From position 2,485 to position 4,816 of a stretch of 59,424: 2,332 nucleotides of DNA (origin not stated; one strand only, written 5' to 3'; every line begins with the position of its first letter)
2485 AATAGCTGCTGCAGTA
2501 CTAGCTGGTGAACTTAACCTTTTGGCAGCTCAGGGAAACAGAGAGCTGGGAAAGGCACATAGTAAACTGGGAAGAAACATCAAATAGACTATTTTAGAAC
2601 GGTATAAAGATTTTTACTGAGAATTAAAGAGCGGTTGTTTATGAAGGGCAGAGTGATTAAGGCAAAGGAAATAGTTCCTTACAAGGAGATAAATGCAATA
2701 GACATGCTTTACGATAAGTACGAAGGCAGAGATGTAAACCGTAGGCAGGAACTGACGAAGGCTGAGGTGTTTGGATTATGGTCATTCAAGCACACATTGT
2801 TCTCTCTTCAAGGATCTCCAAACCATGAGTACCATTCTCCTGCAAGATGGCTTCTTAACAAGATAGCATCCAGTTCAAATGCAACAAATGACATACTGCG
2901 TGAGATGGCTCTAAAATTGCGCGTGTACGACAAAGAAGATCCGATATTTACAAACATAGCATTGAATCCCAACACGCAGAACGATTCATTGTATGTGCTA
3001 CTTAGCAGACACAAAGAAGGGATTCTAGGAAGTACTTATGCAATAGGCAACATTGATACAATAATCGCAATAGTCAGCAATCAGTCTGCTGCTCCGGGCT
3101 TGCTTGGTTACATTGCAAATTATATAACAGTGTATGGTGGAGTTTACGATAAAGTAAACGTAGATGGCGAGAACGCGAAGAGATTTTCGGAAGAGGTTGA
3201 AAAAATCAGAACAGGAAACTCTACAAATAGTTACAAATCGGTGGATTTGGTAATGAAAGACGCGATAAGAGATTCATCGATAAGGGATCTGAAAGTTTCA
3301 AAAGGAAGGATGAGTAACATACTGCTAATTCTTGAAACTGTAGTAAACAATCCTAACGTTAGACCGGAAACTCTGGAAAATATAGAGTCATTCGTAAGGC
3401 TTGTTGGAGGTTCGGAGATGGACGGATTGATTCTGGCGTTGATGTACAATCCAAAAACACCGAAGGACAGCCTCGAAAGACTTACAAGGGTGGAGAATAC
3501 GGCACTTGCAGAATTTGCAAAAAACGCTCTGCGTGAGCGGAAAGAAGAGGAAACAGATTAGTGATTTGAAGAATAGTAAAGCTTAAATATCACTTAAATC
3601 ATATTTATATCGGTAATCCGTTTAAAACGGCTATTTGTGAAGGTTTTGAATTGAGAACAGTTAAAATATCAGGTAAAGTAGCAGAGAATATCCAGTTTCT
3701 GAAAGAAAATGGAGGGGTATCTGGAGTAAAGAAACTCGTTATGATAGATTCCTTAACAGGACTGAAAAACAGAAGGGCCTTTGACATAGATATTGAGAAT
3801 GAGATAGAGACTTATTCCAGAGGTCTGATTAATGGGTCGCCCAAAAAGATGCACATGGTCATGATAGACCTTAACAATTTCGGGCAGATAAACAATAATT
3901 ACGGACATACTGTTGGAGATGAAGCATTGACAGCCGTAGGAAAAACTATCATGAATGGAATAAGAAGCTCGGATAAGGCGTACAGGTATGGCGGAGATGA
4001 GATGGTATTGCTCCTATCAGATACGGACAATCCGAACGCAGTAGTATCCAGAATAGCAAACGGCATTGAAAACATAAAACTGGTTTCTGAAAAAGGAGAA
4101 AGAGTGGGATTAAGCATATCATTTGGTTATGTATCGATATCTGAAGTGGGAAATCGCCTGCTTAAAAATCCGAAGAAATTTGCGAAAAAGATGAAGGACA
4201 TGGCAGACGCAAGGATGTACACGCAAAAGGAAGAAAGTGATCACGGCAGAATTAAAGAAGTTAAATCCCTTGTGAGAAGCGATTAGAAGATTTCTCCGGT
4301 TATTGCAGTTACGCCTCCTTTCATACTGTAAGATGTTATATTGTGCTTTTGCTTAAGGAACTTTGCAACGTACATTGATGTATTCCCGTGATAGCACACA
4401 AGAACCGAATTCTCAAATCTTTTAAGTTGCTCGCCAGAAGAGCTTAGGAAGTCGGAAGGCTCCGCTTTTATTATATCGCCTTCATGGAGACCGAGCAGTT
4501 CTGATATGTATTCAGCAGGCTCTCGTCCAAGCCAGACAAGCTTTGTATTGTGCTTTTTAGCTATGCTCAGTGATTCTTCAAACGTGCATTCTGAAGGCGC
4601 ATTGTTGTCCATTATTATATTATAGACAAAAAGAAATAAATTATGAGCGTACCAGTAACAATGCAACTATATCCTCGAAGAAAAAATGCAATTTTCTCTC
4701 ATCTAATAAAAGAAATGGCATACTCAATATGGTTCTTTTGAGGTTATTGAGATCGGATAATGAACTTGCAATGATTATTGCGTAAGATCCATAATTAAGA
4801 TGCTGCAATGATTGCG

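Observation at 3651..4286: Stand-alone GGDEF cyclase with intact I-site in an archaeal genome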

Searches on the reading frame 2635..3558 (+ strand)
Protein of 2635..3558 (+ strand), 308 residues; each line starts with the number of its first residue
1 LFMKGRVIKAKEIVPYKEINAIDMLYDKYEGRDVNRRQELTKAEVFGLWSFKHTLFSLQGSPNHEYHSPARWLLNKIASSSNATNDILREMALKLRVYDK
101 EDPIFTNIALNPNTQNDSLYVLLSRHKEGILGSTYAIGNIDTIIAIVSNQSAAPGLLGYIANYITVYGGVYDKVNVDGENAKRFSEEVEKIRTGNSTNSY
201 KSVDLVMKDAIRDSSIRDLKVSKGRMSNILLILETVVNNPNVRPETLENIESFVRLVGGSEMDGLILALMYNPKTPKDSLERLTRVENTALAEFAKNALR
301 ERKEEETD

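Call 4: search_protein_families(library=pfam, proteins=[window:2635-3558:+], max_evalue=0.01)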
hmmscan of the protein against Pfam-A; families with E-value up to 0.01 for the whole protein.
window:2635-3558:+ (308 aa): 0 families

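Call 5: search_protein_families(library=ncbifam, proteins=[window:2635-3558:+], max_evalue=0.01)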
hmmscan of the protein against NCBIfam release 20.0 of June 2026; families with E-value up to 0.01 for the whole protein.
window:2635-3558:+ (308 aa): 0 families

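Call 87: search_protein_families(library=padloc, max_evalue=0.001, proteins=[window:2635-3558:+])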
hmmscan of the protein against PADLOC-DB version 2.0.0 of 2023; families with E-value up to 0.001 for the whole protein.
window:2635-3558:+ (308 aa): 0 families

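Call 88: search_solved_structures(query=window:2635-3558:+, max_evalue=1)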
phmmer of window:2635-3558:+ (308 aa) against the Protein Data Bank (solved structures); distinct sequences matched with E-value up to 1: 27.
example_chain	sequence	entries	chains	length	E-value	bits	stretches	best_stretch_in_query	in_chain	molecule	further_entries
5mfd_A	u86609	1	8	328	1.5e-05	27.7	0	55-92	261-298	YIIIM''6AII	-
5mfm_A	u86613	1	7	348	7.3e-05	25.4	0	55-92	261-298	YIIIM6AII_GS11_(KR)5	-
5mfm_C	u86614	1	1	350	7.7e-05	25.4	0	55-92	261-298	Importin subunit alpha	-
5mfl_A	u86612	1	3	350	7.7e-05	25.4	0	55-92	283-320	(KR)5_GS10_YIIIM6AII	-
4pls_A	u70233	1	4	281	7.8e-05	25.3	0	55-92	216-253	Arm00010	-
4plq_A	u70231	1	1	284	8.2e-05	25.3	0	55-91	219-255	Arm00011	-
4v3o_A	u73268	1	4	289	8.7e-05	25.2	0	55-92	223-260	YIII_M5_AII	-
4plr_A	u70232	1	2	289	9.4e-05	25.1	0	55-92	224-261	Arm00008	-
5aei_A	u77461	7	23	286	0.00011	24.9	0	55-92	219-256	DESIGNED ARMADILLO REPEAT PROTEIN YIIIM5AII | YIIIM5AII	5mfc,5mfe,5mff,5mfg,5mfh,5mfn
6s9o_A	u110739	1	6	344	0.00049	22.7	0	55-92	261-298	designed Armadillo repeat protein with internal Lock1 fused to target peptide KRKRKLKFKR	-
7qnp_AAA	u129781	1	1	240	0.00049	22.7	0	55-92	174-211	Designed Armadillo Repeat Protein N(A4)M4C(AII)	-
8oh7_A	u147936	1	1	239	0.0005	22.7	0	55-92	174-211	Designed Armadillo repeat protein with four internal modules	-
4db8_A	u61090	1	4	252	0.00066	22.3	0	55-92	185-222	Armadillo-repeat Protein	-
6sa7_A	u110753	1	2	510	0.0013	21.4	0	55-91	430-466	DARPin-Armadillo fusion C8long83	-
6s9l_A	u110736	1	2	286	0.0014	21.3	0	55-92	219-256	KR4KLSF Lock1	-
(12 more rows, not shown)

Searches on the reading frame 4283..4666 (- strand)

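Call 4: search_protein_families(library=pfam, proteins=[window:4283-4666:-], max_evalue=0.01)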
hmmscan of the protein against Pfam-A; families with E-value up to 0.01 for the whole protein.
window:4283-4666:- (127 aa): 0 families

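Call 5: search_protein_families(library=ncbifam, proteins=[window:4283-4666:-], max_evalue=0.01)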
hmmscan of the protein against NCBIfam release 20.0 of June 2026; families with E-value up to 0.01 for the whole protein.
window:4283-4666:- (127 aa): 1 family
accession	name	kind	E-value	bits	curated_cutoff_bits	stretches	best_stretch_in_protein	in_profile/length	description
NF001195.0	PRK00162.1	equivalog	8.8e-05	22.8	102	1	83-121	56-95/108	thiosulfate sulfurtransferase GlpE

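Call 75: search_protein_families(library=pfam, max_evalue=0.01, proteins=[window:4283-4612:-])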
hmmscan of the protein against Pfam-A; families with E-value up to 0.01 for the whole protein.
window:4283-4612:- (109 aa): 0 families

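Call 87: search_protein_families(library=padloc, max_evalue=0.001, proteins=[window:4283-4612:-])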
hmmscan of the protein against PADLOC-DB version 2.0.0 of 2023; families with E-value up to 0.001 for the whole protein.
window:4283-4612:- (109 aa): 0 families
